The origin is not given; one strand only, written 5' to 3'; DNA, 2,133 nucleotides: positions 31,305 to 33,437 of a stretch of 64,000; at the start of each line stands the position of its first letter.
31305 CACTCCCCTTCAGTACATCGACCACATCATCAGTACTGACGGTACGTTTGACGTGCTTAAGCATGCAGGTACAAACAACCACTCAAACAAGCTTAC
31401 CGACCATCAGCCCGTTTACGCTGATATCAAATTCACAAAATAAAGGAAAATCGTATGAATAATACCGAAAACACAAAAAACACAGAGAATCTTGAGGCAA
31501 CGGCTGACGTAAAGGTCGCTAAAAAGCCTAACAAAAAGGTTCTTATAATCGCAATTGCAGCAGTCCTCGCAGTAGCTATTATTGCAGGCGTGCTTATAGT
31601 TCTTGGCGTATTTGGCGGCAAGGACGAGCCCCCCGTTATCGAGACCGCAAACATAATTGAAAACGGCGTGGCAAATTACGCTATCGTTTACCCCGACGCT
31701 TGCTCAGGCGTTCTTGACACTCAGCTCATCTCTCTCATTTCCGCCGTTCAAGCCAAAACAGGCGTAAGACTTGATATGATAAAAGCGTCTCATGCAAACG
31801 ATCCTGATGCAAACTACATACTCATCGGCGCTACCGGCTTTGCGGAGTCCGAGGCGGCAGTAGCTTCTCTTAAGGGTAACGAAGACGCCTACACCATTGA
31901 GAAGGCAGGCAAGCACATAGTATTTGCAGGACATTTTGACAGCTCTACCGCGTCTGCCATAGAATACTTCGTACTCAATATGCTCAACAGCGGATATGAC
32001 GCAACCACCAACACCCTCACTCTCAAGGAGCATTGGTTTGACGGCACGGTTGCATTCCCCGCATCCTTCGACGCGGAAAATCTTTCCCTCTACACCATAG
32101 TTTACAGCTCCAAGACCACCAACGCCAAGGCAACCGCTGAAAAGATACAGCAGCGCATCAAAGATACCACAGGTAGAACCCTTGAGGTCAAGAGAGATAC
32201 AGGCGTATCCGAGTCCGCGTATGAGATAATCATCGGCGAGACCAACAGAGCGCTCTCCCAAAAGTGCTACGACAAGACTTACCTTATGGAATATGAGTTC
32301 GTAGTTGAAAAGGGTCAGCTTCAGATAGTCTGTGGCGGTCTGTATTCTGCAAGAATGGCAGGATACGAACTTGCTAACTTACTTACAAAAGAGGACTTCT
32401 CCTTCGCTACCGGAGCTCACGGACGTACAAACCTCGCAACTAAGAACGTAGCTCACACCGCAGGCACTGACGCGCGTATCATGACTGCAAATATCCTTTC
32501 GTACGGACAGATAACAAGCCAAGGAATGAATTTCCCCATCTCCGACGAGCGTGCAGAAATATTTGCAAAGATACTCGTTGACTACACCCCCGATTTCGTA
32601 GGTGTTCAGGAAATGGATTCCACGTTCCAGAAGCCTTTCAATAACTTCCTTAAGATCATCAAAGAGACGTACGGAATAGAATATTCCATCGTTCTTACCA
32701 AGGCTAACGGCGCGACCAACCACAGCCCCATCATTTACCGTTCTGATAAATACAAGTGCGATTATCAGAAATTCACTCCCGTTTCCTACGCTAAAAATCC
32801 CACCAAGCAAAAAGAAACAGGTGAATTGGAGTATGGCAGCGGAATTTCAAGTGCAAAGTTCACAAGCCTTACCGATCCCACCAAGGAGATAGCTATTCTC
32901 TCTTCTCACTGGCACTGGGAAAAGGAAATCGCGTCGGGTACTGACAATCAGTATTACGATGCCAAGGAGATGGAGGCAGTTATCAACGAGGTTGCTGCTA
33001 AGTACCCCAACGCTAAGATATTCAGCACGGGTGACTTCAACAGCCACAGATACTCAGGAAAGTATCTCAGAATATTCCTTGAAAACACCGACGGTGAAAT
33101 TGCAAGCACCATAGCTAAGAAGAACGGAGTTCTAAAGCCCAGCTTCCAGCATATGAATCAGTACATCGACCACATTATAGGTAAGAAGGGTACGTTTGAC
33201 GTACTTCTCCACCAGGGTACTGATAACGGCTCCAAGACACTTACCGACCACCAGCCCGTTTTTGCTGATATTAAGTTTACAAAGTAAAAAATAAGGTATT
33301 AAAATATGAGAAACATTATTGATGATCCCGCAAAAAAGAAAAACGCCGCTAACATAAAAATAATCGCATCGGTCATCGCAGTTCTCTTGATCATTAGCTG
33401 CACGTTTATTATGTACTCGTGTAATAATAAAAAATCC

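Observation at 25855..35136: Single operon: orphan galT, an alpha/beta hydrolase and four tandem paralogues of an undescribed domain architecture (duplicated alpha/beta modules fused to an EEP phosphoesterase)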

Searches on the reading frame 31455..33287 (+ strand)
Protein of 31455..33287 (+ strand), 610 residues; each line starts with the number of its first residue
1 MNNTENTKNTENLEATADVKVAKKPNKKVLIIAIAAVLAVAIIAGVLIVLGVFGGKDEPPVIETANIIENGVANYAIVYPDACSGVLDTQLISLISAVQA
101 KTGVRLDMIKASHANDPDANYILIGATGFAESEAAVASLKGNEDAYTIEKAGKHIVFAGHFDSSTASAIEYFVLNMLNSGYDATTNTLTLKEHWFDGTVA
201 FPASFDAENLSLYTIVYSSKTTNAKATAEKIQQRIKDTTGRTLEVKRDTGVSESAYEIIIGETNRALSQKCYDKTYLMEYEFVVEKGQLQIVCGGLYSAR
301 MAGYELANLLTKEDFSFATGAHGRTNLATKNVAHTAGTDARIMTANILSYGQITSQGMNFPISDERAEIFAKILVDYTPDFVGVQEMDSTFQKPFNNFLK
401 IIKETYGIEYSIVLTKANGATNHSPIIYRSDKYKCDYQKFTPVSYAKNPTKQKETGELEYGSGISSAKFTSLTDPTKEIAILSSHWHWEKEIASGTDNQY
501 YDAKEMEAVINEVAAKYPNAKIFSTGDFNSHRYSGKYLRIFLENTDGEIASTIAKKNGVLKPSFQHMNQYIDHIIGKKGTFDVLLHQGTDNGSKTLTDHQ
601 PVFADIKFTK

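Call 3: search_protein_families(library=pfam, proteins=[window:31455-33287:+], max_evalue=0.1)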
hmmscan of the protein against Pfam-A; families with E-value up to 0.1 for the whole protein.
window:31455-33287:+ (610 aa): 2 families
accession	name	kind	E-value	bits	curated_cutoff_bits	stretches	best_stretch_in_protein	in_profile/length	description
PF12641.12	Flavodoxin_3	-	0.018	15.3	27.5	1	215-260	2-46/160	Flavodoxin domain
PF21882.2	Gp53-like_C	-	0.058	14.4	24.9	0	196-254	20-76/84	Putative tail fiber protein gp53-like, C-terminal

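Call 4: search_protein_families(library=ncbifam, proteins=[window:31455-33287:+], max_evalue=0.1)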
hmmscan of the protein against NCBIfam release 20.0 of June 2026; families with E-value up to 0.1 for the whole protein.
window:31455-33287:+ (610 aa): 3 families
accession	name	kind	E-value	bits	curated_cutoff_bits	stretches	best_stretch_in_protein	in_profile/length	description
TIGR01752.1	flav_long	equivalog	0.0072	15.9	146.75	1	214-260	3-49/167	flavodoxin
NF006739.0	PRK09267.1-5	subfamily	0.0075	16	175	1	214-262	5-53/168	flavodoxin FldA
NF045594.1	flavodox_BilS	equivalog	0.029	14.3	155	1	213-240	1-28/160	flavodoxin family protein BilS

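Call 9: search_solved_structures(query=window:31455-33287:+, max_evalue=1, show_alignments=2)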
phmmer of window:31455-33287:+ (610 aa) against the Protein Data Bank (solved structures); distinct sequences matched with E-value up to 1: 1.
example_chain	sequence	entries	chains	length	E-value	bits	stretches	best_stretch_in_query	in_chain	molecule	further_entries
6c1z_A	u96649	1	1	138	0.2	13.3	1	459-533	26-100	Lipid Binding Protein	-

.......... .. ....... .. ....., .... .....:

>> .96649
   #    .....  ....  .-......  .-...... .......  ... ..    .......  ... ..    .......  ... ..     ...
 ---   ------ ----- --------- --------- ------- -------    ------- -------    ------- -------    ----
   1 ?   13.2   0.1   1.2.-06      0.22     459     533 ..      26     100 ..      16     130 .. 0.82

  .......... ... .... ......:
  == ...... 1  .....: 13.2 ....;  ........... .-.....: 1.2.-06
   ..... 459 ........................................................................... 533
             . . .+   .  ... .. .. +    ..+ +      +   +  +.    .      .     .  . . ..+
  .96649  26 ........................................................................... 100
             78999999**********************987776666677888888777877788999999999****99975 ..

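Call 10: find_homologous_proteins(query=window:31455-33287:+)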
Query window:31455-33287:+ (610 aa): 46 proteins with E <= 0.001 among 8000 candidates.
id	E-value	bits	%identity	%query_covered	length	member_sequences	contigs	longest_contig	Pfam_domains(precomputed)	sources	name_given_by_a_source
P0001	0.0e+0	1273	94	100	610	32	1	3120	-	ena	-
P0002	1.7e-249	847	66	92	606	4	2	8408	-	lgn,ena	-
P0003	7.9e-224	762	62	91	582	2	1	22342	-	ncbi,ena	-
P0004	4.9e-201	687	57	93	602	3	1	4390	-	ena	-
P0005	4.3e-196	671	56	90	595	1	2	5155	-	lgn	-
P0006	9.2e-192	657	53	97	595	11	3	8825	-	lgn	-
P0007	9.0e-189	647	55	93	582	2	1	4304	-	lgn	-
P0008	1.1e-185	637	54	96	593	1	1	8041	-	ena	-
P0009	4.6e-183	628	55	93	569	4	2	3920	-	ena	-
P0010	1.6e-180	619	52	94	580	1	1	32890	-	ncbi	-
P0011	9.4e-179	614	54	90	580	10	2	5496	-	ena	-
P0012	3.1e-178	612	53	91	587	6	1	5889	-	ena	-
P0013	3.0e-176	605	53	90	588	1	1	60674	-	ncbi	-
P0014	1.0e-175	604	50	100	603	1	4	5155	PF03372.30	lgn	-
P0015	7.5e-175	601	50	94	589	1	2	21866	-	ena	-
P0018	2.1e-165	570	52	89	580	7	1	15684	PF03372.30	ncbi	-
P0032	3.4e-90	321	43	65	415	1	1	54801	-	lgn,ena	-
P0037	4.8e-65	238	33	89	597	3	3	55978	PF03372.30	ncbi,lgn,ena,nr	ncbi:MAG: endonuclease/exonuclease/phosphatase family protein [Clostridia bacterium]|nr:endonuclease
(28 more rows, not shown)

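Call 15: find_related_loci(query=A2, collection=genome_contigs, flank=10000)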
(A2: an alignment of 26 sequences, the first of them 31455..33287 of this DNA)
Query A2 (610 aa) in genome_contigs; peptide patterns used: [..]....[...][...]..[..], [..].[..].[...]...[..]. (x = any residue, [..] = any of these).
600 stretches matched a pattern (row limit reached: there are more); 35 encode a relative of the query (tblastn E <= 1e-3); 35 distinct loci.
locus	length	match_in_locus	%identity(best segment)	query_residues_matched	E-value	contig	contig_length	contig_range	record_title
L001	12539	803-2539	52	37-608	0e+0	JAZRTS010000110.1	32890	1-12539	MAG: Eubacteriales bacterium isolate T1900045339_YK20190028.MAGScoT_cleanbin_000009 SGB_6645_k141_577177, whole genome s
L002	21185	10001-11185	44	215-608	1e-104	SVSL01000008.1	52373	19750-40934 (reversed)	MAG: Oscillospiraceae bacterium isolate SIG668 NODE_14863_length_52373_cov_2.303124, whole genome shotgun sequence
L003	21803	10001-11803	34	42-608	3e-92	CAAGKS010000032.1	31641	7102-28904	MAG TPA_asm: Clostridia bacterium, isolate HGM12713, WGS project CAAGKS010000000 data, contig: SRS476346_33_k119_127641,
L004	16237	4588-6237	36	54-609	7e-102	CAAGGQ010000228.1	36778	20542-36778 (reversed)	MAG TPA_asm: Clostridia bacterium, isolate HGM12691, WGS project CAAGGQ010000000 data, contig: SRS476212_61_k119_519161,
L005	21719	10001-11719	32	59-609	6e-80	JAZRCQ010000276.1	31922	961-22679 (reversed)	MAG: Eubacteriales bacterium isolate T1900045512_YK20190206.MAGScoT_cleanbin_000030 SGB_7573_k141_3391213, whole genome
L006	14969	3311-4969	35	60-608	1e-78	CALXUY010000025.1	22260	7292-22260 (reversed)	MAG: uncultured Clostridia bacterium isolate E0_LS__bin154 genome assembly, contig: E0_LS__k127_2102065, whole genome sh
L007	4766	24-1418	33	172-609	2e-67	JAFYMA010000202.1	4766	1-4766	MAG: Clostridia bacterium isolate RGIG7213 Water_buffalos_Cecum-1__c756256, whole genome shotgun sequence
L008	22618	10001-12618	28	34-608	2e-50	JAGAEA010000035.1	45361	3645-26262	MAG: Clostridia bacterium isolate RGIG8357 Water_buffalos_Rumen.Co__c6358057, whole genome shotgun sequence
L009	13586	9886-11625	26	24-609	2e-31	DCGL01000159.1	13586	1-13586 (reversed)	MAG TPA_asm: Clostridiales bacterium UBA1779 UBA1779_contig_80829, whole genome shotgun sequence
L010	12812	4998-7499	25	23-608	1e-28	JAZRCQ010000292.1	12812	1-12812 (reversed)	MAG: Eubacteriales bacterium isolate T1900045512_YK20190206.MAGScoT_cleanbin_000030 SGB_7573_k141_2385980, whole genome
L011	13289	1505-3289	26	23-608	1e-24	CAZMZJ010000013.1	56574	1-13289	MAG TPA_asm: uncultured Lachnospiraceae bacterium isolate binchicken_co117_82 genome assembly, contig: NODE_1032_length_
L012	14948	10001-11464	26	101-609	1e-26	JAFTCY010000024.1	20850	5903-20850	MAG: Clostridia bacterium isolate RGIG3705 Goat_Rumen.Co__c445727, whole genome shotgun sequence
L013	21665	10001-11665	26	57-609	5e-21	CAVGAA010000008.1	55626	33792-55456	bacterium isolate H07627-L1_cleanbin_000008 genome assembly, contig: Spades_H07627-L1_contig_272, whole genome shotgun s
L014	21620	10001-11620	28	57-610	8e-39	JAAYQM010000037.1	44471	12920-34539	MAG: Clostridiales bacterium isolate AS22ysBPME_47 98039_AS22, whole genome shotgun sequence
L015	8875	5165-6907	24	20-608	3e-18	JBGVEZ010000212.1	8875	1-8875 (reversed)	MAG: Eubacteriales bacterium isolate fecal_MAG_401 fecal_MAG_401_contig_0212, whole genome shotgun sequence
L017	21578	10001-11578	24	58-609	9e-18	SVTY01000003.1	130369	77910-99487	MAG: Oscillospiraceae bacterium isolate SIG707 NODE_2998_length_130369_cov_3.815351, whole genome shotgun sequence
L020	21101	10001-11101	25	244-610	2e-11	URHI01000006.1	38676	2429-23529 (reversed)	uncultured Clostridiales bacterium isolate UMGS1002 genome assembly, contig: NODE_553_length_38676_cov_3.230056, whole g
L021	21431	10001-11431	23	122-610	8e-21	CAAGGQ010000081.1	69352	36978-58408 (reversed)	MAG TPA_asm: Clostridia bacterium, isolate HGM12691, WGS project CAAGGQ010000000 data, contig: SRS476212_61_k119_163272,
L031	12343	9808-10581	25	341-607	2e-5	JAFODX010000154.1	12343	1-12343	MAG: Clostridia bacterium isolate RGIG379 Dairy_cattle_Colon-4__c959947, whole genome shotgun sequence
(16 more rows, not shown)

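Call 18: find_encoding_contigs(protein=P0013, flank=10000, max_places=3)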
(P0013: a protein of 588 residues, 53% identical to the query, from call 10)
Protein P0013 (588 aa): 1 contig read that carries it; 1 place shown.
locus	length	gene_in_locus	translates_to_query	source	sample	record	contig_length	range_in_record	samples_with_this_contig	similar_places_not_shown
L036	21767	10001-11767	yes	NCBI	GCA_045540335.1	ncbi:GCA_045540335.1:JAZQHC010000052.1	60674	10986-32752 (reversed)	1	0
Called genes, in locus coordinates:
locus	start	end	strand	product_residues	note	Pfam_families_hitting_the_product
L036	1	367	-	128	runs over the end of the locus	PF03703:bPH_2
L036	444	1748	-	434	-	PF07690:MFS_1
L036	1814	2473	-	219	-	PF02308:MgtC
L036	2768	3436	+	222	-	PF01569:PAP2 (weak)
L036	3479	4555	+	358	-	PF03706:LPG_synthase_TM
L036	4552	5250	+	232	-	PF01066:CDP-OH_P_transf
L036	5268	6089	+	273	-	PF02666:PS_Dcarbxylase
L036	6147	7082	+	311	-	-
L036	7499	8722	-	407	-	PF24390:PRTase-CE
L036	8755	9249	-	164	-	PF13602:ADH_zinc_N_2 (weak)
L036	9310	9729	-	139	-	PF08240:ADH_N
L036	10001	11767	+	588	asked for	-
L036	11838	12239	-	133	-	-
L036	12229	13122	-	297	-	-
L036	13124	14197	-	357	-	PF00512:HisKA, PF02518:HATPase_c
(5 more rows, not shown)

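Call 19: find_encoding_contigs(protein=P0003, flank=10000, max_places=3)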
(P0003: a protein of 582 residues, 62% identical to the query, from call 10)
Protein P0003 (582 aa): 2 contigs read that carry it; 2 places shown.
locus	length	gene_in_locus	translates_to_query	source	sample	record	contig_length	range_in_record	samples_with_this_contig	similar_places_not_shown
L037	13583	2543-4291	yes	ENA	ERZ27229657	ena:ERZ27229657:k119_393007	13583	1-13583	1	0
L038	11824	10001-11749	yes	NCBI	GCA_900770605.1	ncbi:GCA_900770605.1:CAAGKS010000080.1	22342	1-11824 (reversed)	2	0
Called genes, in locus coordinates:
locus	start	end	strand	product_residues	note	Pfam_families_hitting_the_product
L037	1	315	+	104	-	?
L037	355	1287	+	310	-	-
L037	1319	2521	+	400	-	-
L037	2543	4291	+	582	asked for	-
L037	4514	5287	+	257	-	PF00072:Response_reg, PF08769:Spo0A_C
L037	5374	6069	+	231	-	-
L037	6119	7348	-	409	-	PF16491:Peptidase_M48_N, PF01435:Peptidase_M48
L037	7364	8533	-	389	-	PF00768:Peptidase_S11, PF13354:Beta-lactamase2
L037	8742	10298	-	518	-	PF12072:RNase_Y_N, PF00013:KH_1 (weak), PF08668:HDOD (weak), PF01966:HD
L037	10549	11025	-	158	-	PF06738:ThrE (weak), PF12821:ThrE_2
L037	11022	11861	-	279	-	PF06738:ThrE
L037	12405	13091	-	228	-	PF00687:Ribosomal_L1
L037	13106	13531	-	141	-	PF03946:Ribosomal_L11_N, PF00298:Ribosomal_L11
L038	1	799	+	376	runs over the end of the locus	PF00465:Fe-ADH, PF13685:Fe-ADH_2, PF01761:DHQ_synthase, PF24621:DHQS_C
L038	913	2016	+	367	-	PF01264:Chorismate_synt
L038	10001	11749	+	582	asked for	-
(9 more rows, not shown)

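Call 20: find_encoding_contigs(protein=P0032, flank=10000, max_places=3)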
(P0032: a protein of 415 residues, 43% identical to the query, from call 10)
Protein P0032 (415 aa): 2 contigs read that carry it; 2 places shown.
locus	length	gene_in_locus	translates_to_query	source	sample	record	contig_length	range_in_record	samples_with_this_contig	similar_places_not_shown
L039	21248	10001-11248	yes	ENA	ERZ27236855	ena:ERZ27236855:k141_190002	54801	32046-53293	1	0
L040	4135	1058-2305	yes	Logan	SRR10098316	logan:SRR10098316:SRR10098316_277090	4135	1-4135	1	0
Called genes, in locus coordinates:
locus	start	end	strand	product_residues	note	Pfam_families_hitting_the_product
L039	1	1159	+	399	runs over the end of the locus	PF00078:RVT_1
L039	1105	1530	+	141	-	-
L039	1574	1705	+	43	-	PF23792:CD1375-like (weak)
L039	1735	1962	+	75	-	-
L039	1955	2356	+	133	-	-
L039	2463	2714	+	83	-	-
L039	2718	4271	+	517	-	PF18013:Phage_lysozyme2, PF01476:LysM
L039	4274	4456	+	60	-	-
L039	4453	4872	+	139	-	-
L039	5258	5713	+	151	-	-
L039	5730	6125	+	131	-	-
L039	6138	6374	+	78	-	-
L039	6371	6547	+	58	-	-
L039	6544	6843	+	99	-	-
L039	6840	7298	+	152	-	-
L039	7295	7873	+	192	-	-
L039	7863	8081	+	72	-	-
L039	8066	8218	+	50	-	-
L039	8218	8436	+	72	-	-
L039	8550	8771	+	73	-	-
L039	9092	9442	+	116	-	PF05635:23S_rRNA_IVP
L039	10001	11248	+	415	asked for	-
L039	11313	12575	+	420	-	-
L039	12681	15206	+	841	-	PF22666:Glyco_hydro_2_N2 (weak)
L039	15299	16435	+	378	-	PF22244:GCE_fung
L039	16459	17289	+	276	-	PF04055:Radical_SAM, PF13186:SPASM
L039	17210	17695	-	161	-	-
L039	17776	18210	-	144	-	PF00011:HSP20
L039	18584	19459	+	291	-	PF02219:MTHFR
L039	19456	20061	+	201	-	-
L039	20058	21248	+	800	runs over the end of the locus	PF02574:S-methyl_trans, PF03599:CdhD (faint), PF00809:Pterin_bind, PF02607:B12-binding_2, PF02310:B12-binding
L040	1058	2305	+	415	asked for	-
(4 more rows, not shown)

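Call 22: find_encoding_contigs(protein=P0015, flank=10000, max_places=3)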
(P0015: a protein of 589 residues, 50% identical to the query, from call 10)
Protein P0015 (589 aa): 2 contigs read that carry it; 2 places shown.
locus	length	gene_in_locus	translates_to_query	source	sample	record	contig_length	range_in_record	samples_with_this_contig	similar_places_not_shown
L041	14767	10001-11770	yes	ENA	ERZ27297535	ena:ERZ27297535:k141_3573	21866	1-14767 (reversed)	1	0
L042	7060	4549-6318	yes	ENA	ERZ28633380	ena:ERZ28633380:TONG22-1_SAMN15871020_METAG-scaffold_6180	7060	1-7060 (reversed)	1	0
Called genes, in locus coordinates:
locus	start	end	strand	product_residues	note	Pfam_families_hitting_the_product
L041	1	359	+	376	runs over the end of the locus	PF00483:NTP_transferase, PF24894:Hexapep_GlmU, PF25084:LbH_EIF2B, PF25087:GMPPB_C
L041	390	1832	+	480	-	PF08323:Glyco_transf_5, PF00534:Glycos_transf_1, PF13692:Glyco_trans_1_4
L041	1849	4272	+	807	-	PF00343:Phosphorylase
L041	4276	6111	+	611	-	PF00128:Alpha-amylase, PF16657:Malt_amylase_C (faint)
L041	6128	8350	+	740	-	PF00330:Aconitase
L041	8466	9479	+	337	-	PF00044:Gp_dh_N, PF02800:Gp_dh_C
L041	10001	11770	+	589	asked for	-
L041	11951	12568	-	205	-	PF01569:PAP2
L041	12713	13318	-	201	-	PF01381:HTH_3, PF12844:HTH_19, PF13443:HTH_26, PF13560:HTH_31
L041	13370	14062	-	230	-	-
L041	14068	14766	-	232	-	?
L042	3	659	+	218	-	?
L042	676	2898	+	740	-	PF00330:Aconitase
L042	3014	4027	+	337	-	PF00044:Gp_dh_N, PF02800:Gp_dh_C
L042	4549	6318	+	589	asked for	-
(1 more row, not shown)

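Call 23: find_encoding_contigs(protein=P0018, flank=10000, max_places=3)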
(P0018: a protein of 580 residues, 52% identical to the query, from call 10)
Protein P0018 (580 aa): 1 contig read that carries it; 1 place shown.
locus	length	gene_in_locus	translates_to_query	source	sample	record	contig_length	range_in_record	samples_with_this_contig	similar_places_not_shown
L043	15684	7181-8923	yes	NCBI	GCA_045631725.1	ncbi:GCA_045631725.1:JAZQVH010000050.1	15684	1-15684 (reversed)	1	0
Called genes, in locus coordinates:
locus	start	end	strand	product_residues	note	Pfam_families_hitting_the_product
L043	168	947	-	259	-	PF00072:Response_reg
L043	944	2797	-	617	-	PF06580:His_kinase, PF02518:HATPase_c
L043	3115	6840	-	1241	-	PF00652:Ricin_B_lectin, PF14200:RicinB_lectin_2, PF00652:Ricin_B_lectin (weak), PF14200:RicinB_lectin_2, PF00932:LTD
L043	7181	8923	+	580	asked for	PF03372:Exo_endo_phos (faint)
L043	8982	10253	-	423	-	PF03600:CitMHS, PF06808:DctM (weak), PF03600:CitMHS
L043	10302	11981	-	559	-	PF02690:Na_Pi_cotrans, PF01895:PhoU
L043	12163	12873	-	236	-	PF00072:Response_reg, PF00486:Trans_reg_C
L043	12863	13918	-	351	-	PF13493:DUF4118, PF00512:HisKA, PF02518:HATPase_c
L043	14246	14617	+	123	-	PF13240:Zn_Ribbon_1 (weak), PF13828:DUF4190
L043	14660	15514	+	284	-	PF02811:PHP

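Call 24: find_encoding_contigs(protein=P0037, flank=10000, max_places=3)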
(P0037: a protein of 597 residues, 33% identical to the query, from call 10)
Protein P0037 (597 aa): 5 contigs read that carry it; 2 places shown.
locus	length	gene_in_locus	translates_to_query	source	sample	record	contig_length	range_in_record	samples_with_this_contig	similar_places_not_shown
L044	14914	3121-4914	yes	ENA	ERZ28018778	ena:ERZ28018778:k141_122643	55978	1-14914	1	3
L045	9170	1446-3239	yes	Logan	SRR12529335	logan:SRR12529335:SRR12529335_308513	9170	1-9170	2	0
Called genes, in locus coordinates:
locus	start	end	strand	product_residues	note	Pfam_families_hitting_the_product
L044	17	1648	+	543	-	PF00370:FGGY_N, PF02782:FGGY_C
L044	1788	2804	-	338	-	PF12833:HTH_18, PF00165:HTH_AraC (weak)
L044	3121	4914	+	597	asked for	PF03372:Exo_endo_phos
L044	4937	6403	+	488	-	-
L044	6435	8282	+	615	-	PF05342:Peptidase_M26_N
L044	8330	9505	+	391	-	PF17996:CE2_N (weak), PF00657:Lipase_GDSL (weak), PF13472:Lipase_GDSL_2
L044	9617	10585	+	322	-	-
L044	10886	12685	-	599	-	PF09852:DUF2079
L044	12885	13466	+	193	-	PF01613:Flavin_Reduct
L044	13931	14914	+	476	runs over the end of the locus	PF01406:tRNA-synt_1e, PF09334:tRNA-synt_1g (faint), PF23493:CysS_C (weak)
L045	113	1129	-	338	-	PF12833:HTH_18, PF00165:HTH_AraC (weak)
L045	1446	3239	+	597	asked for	PF03372:Exo_endo_phos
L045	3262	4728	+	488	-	-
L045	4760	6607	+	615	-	PF05342:Peptidase_M26_N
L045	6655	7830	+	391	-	PF17996:CE2_N (weak), PF00657:Lipase_GDSL (weak), PF13472:Lipase_GDSL_2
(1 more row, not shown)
